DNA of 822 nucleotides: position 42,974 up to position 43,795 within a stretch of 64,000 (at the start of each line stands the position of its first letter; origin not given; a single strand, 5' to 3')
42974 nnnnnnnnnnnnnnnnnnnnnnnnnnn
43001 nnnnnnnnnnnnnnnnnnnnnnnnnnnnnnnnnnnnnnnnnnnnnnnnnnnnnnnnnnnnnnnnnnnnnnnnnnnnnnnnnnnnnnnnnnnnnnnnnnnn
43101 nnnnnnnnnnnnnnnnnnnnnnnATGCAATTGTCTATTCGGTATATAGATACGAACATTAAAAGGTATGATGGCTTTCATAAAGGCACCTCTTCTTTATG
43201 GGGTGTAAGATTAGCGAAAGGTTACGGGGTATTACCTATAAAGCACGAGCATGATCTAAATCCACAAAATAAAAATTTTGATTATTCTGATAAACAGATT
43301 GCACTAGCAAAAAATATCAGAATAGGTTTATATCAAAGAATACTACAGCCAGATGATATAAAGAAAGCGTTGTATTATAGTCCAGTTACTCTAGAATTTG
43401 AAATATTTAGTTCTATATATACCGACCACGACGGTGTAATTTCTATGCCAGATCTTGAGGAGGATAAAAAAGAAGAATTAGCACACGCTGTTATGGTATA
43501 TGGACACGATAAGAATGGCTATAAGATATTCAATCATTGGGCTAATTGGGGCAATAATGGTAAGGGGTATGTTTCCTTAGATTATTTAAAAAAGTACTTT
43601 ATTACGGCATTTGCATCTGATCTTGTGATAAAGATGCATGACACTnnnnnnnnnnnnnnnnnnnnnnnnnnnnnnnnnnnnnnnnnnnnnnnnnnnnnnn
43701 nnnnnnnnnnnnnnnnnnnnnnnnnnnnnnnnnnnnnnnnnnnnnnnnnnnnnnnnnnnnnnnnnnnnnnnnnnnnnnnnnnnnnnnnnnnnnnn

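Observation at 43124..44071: Papain-like (C1-like) domain with an apparently substituted nucleophile, fused to a GNAT acetyltransferase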

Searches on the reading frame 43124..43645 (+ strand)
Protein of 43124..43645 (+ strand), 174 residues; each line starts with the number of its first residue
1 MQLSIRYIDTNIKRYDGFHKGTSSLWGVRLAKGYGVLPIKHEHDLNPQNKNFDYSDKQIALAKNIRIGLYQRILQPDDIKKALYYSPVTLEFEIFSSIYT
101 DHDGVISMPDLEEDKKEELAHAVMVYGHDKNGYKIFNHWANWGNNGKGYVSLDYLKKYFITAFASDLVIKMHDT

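Call 24: search_solved_structures(query=A2, max_evalue=10, show_alignments=3)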
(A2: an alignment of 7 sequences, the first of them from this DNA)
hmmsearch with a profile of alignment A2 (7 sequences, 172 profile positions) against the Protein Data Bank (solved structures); distinct sequences matched with E-value up to 10: 33.
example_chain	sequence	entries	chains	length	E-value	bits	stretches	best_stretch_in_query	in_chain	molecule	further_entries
3ois_A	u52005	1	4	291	8.4e-06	28.8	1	55-156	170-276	Cysteine protease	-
5t6u_A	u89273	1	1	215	0.0033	20.3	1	84-151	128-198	Cathepsin K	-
8v57_A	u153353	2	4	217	0.0034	20.3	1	84-151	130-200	Cathepsin K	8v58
6bki_A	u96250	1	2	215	0.0062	19.5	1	109-151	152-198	Cathepsin K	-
6jd0_A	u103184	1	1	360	0.0078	19.1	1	82-150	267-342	Cathepsin L1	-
5vcn_A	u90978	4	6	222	0.036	17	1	76-151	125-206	PEPTIDASE 1 | Der p 1 allergen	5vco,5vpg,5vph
2as8_A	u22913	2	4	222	0.037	16.9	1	76-151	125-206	Major mite fecal allergen Der p 1 | Der p 1 allergen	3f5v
1o0e_A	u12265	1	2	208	0.039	16.9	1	78-146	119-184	Ervatamin C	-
1xkg_A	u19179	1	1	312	0.065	16.1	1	77-151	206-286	Major mite fecal allergen Der p 1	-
1aec_A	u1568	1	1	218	0.07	16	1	78-146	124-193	ACTINIDIN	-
2pns_A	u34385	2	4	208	0.076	15.9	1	63-146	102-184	Ervatamin-C, a papain-like plant cysteine protease | Ervatamin-C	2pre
3bcn_A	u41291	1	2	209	0.098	15.6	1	84-146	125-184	Ervatamin-A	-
3p5u_A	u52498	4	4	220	0.1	15.5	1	78-148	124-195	Actinidin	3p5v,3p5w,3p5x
5i4h_B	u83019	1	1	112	0.15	15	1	82-146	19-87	Cathepsin L1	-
8r78_A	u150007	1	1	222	0.18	14.7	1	76-146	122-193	Ficin 3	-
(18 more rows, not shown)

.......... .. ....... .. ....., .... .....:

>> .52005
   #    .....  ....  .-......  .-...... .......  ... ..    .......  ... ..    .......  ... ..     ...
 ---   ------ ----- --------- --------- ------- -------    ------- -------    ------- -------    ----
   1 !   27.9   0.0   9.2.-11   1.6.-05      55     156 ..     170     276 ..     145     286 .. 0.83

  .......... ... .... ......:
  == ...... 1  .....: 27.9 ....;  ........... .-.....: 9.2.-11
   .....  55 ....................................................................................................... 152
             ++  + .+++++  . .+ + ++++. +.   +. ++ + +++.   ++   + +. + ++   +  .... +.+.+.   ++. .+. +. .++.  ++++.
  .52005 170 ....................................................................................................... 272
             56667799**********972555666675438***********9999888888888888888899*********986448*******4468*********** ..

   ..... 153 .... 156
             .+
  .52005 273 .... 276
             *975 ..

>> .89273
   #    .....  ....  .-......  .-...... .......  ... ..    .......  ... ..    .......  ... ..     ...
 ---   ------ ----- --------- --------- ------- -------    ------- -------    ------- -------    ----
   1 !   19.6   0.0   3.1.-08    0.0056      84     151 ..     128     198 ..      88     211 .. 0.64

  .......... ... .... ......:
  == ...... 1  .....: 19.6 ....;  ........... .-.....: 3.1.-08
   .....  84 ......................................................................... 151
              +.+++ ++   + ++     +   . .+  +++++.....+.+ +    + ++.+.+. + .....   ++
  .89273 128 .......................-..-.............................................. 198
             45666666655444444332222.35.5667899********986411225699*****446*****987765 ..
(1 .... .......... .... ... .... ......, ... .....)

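Call 48: search_protein_representatives(alignment_id=A2)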
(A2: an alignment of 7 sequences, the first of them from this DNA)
Query: 7 sequences, 172 profile positions. Proteins with E-value up to 0.001 (for the whole library): 1289; up to 1e-10: 77; up to 1e-30: 10. The best 150 are listed.
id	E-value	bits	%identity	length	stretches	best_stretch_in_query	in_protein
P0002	1.6e-88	311.1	-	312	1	1-171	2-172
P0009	5.0e-64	231.4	-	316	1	1-171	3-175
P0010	9.6e-64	230.5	-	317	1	2-169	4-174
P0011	1.2e-54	200.8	-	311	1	2-166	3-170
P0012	3.4e-54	199.4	-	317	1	2-167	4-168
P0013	1.9e-51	190.5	-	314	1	2-164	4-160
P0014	1.9e-44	167.7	-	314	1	2-167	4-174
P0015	2.8e-44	167.1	-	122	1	1-121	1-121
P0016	5.7e-44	166.1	-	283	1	36-170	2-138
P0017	1.6e-35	138.7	-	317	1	11-165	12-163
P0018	5.5e-24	101.1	-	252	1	2-165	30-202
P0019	1.1e-23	100.0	-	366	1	2-165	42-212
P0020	1.1e-22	96.8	-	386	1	2-164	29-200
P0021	1.5e-22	96.4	-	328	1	2-160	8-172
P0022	2.6e-22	95.6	-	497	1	18-168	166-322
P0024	1.9e-21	92.8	-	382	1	12-163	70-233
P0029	8.7e-18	80.9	-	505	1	16-164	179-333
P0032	1.4e-16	77.0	-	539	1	17-171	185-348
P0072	2.3e-11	60.0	-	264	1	2-167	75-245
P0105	7.1e-10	55.1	-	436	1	3-167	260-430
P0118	2.0e-09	53.7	-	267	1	9-165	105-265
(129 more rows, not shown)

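Call 58: search_protein_families(library=pfam, proteins=[P0022, P0029, P0032, P0072, P0118, P0105, P0020], max_evalue=0.01)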
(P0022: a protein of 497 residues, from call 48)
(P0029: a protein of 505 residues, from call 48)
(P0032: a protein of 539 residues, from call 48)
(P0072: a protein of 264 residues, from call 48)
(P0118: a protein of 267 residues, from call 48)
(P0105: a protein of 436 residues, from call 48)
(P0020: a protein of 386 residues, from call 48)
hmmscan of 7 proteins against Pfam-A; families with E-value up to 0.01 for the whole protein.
P0022 (497 aa): 2 families
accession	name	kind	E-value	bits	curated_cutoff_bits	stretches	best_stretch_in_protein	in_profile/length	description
PF00112.29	Peptidase_C1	-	9.6e-10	39.3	20.7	1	173-299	73-198/220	Papain family cysteine protease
PF00583.31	Acetyltransf_1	-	3.4e-05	24.5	20.7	1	395-467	43-113/116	Acetyltransferase (GNAT) family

P0029 (505 aa): 3 families
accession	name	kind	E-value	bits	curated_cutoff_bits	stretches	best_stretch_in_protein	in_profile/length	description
PF00112.29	Peptidase_C1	-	6.6e-07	30.1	20.7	1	186-318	71-202/220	Papain family cysteine protease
PF00583.31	Acetyltransf_1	-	0.00018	22.2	20.7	1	405-467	42-103/116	Acetyltransferase (GNAT) family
PF13420.13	Acetyltransf_4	-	0.0018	18.8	24.3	1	418-492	73-141/155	Acetyltransferase (GNAT) domain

P0032 (539 aa): 4 families
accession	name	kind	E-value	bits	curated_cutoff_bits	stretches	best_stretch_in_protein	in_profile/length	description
PF00112.29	Peptidase_C1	-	6.3e-09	36.7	20.7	1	227-327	98-203/220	Papain family cysteine protease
PF00583.31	Acetyltransf_1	-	4.6e-05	24.1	20.7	1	423-482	44-99/116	Acetyltransferase (GNAT) family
PF13508.13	Acetyltransf_7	-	0.00014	22.6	27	1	435-502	26-83/84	Acetyltransferase (GNAT) domain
PF03051.21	Peptidase_C1_2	-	0.0032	16.8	22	1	292-337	359-408/438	Peptidase C1-like family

P0072 (264 aa): 1 family
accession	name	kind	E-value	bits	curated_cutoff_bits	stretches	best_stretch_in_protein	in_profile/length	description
PF00112.29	Peptidase_C1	-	8.4e-17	62.4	20.7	1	29-227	1-202/220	Papain family cysteine protease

P0118 (267 aa): 1 family
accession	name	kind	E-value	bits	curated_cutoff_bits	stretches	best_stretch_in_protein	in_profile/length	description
PF00112.29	Peptidase_C1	-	1.3e-11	45.5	20.7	1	67-249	16-202/220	Papain family cysteine protease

P0105 (436 aa): 3 families
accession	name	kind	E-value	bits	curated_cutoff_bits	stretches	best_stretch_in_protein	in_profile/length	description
PF00112.29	Peptidase_C1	-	1e-19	72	20.7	1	223-412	13-202/220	Papain family cysteine protease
PF03051.21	Peptidase_C1_2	-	0.00051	19.4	22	1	374-422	356-407/438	Peptidase C1-like family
PF13529.12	Peptidase_C39_2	-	0.0017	19.4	24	1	313-400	68-143/143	Peptidase_C39 like family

P0020 (386 aa): 3 families
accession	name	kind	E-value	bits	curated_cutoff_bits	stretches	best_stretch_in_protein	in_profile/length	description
PF00583.31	Acetyltransf_1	-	2.5e-07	31.4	20.7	1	241-301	33-91/116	Acetyltransferase (GNAT) family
PF00112.29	Peptidase_C1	-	4.3e-05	24.1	20.7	1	120-182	135-199/220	Papain family cysteine protease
PF13508.13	Acetyltransf_7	-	5.5e-05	23.9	27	1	251-332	10-82/84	Acetyltransferase (GNAT) domain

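Call 96: search_dna_similar(query=P0029, collection=phages, mode=protein, max_evalue=0.00001, max_rows=15)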
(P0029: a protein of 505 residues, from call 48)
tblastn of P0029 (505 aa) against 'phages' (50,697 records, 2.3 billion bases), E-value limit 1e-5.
Records with a match: 9; places in all: 9; records where one place covers at least 80% of the query: 0.
Best place of each record, by identity: <60% 9.
By first word of the organism name: Prevotella 7; uncultured 1; Phage 1.
By host as written in the record: Prevotella sp. 7; - 1; bacteria 1.
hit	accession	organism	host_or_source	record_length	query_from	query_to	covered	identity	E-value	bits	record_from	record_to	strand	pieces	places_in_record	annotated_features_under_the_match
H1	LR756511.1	uncultured phage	metagenomic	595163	189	322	27%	27.8%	1e-7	61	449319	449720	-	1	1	record has no annotation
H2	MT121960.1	Phage DP SC_2_H4_2017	bacteria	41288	233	332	20%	31.1%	7e-7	58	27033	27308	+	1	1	none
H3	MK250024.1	Prevotella phage Lak-B5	Prevotella sp.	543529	234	334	20%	28.7%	7e-6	55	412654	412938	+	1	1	record has no annotation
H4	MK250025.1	Prevotella phage Lak-B6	Prevotella sp.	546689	234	334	20%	28.7%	7e-6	55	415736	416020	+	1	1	record has no annotation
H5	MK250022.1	Prevotella phage Lak-B3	Prevotella sp.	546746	234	334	20%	28.7%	7e-6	55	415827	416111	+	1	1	record has no annotation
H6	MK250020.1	Prevotella phage Lak-B1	Prevotella sp.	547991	234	334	20%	28.7%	7e-6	55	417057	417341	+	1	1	record has no annotation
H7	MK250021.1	Prevotella phage Lak-B2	Prevotella sp.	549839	234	334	20%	28.7%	7e-6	55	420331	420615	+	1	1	record has no annotation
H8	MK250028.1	Prevotella phage Lak-B9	Prevotella sp.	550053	234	334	20%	28.7%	7e-6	55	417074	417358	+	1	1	record has no annotation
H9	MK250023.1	Prevotella phage Lak-B4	Prevotella sp.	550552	234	334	20%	28.7%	7e-6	55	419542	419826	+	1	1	record has no annotation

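Call 98: find_encoding_contigs(protein=P0029, flank=7000, max_places=3)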
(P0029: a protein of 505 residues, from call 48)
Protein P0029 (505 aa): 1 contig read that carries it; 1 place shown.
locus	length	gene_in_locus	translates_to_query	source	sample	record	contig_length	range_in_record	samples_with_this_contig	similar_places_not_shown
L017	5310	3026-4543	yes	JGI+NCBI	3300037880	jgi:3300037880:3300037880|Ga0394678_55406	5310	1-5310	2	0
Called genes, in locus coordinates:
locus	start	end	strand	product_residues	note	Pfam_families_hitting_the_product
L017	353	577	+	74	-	PF13560:HTH_31, PF12844:HTH_19, PF01381:HTH_3, PF13413:HTH_25 (weak)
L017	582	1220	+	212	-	PF09233:Endonuc-EcoRV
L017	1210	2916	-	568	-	PF01726:LexA_DNA_bind, PF00717:Peptidase_S24, PF02086:MethyltransfD12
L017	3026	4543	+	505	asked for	PF00112:Peptidase_C1 (weak)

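Call 99: find_encoding_contigs(protein=P0020, flank=7000, max_places=3)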
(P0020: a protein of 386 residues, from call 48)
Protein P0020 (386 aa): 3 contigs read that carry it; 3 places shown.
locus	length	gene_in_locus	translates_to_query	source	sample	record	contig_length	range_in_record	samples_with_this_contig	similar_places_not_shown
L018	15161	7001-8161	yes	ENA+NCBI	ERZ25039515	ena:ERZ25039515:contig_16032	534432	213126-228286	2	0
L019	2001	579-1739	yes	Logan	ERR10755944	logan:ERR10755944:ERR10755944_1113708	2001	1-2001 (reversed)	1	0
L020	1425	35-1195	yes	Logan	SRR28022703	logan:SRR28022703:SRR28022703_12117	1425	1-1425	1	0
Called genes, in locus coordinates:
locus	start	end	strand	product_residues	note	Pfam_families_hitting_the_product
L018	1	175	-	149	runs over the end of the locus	PF01257:2Fe-2S_thioredx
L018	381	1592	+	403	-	PF12832:MFS_1_like, PF07690:MFS_1, PF00083:Sugar_tr (weak), PF07690:MFS_1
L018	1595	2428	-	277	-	PF02569:Pantoate_ligase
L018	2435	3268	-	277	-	PF02548:Pantoate_transf, PF13714:PEP_mutase (weak)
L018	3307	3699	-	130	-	PF02261:Asp_decarbox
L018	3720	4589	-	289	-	PF03446:NAD_binding_2 (weak), PF03807:F420_oxidored, PF07991:KARI_N (faint), PF10727:Rossmann-like, PF10728:DUF2520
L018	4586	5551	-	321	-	PF03576:Peptidase_S58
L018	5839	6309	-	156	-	-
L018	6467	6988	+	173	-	PF18967:PycTM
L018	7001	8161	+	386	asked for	PF00583:Acetyltransf_1 (weak)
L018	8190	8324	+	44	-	-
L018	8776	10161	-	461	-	PF03972:MmgE_PrpD_N, PF19305:MmgE_PrpD_C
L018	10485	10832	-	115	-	PF02311:AraC_binding, PF07883:Cupin_2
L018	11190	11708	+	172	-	PF07690:MFS_1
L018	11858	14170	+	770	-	PF00384:Molybdopterin, PF01568:Molydop_binding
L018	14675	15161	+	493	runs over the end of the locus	PF00890:FAD_binding_2, PF01266:DAO, PF03486:HI0933_like (weak), PF07992:Pyr_redox_2 (weak), PF12831:FAD_oxidored (weak), PF13450:NAD_binding_8 (weak)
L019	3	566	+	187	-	?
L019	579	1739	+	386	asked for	PF00583:Acetyltransf_1 (weak)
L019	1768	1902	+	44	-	-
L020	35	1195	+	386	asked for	PF00583:Acetyltransf_1 (weak)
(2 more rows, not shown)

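Call 100: search_protein_families(library=pfam, proteins=[L018:6467-6985:+, L019:3-563:+], max_evalue=1)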
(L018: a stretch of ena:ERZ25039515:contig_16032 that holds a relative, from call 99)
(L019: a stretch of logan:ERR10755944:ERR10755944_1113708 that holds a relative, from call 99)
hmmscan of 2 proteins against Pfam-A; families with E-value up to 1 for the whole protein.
L018:6467-6985:+ (173 aa): 3 families
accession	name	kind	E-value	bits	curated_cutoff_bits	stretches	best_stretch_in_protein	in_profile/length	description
PF12725.13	DUF3810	-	0.0059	16.5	28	1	38-140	28-127/311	Protein of unknown function (DUF3810)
PF10272.14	Tmpp129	-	0.018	14.9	27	1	45-139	55-146/349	Putative transmembrane protein precursor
PF14880.11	COX14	-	0.28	11.5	25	1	64-81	14-31/59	Cytochrome oxidase c assembly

L019:3-563:+ (187 aa): 2 families
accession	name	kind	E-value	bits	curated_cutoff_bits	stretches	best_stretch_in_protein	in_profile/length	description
PF12725.13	DUF3810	-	0.0067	16.3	28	1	52-154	28-127/311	Protein of unknown function (DUF3810)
PF10272.14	Tmpp129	-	0.022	14.6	27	1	59-152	55-145/349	Putative transmembrane protein precursor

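Call 103: find_encoding_contigs(protein=P0024, flank=6000, max_places=3)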
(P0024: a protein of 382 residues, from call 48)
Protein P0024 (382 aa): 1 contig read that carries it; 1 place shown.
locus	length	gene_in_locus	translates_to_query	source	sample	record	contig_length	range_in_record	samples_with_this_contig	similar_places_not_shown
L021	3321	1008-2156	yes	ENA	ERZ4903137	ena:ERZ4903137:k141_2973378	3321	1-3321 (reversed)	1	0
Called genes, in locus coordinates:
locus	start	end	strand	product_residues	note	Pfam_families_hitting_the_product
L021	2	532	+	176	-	?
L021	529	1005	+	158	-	PF18967:PycTM (weak)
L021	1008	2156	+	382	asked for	PF00112:Peptidase_C1 (weak), PF00583:Acetyltransf_1, PF13508:Acetyltransf_7 (weak)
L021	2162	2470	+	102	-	-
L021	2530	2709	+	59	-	-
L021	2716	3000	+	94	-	-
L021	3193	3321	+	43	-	?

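Call 104: find_encoding_contigs(protein=P0021, flank=6000, max_places=3)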
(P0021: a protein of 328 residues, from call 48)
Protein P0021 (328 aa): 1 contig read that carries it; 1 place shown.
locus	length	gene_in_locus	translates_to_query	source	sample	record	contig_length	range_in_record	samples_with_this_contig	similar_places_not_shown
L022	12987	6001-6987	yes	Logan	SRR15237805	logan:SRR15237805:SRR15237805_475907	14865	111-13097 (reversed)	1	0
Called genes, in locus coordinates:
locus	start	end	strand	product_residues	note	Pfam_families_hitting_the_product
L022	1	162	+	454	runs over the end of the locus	PF00753:Lactamase_B, PF23023:Anti-Pycsar_Apyc1, PF12706:Lactamase_B_2 (faint), PF16661:Lactamase_B_6, PF10996:Beta-Casp, PF07521:RMMBL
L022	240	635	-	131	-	PF00453:Ribosomal_L20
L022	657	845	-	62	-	PF01632:Ribosomal_L35p (weak)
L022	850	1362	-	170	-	PF05198:IF3_N, PF00707:IF3_C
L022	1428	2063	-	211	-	-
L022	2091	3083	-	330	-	-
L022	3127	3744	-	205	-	PF00156:Pribosyltran (weak)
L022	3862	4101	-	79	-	PF01541:GIY-YIG, PF10544:T5orf172 (weak)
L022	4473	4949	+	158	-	PF13274:SocA_Panacea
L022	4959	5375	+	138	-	-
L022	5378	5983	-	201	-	-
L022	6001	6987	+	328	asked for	PF00112:Peptidase_C1 (weak), PF00583:Acetyltransf_1, PF13508:Acetyltransf_7 (weak)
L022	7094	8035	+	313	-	PF00565:SNase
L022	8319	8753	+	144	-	-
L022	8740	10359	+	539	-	PF00239:Resolvase, PF07508:Recombinase (faint), PF13408:Zn_ribbon_recom (faint)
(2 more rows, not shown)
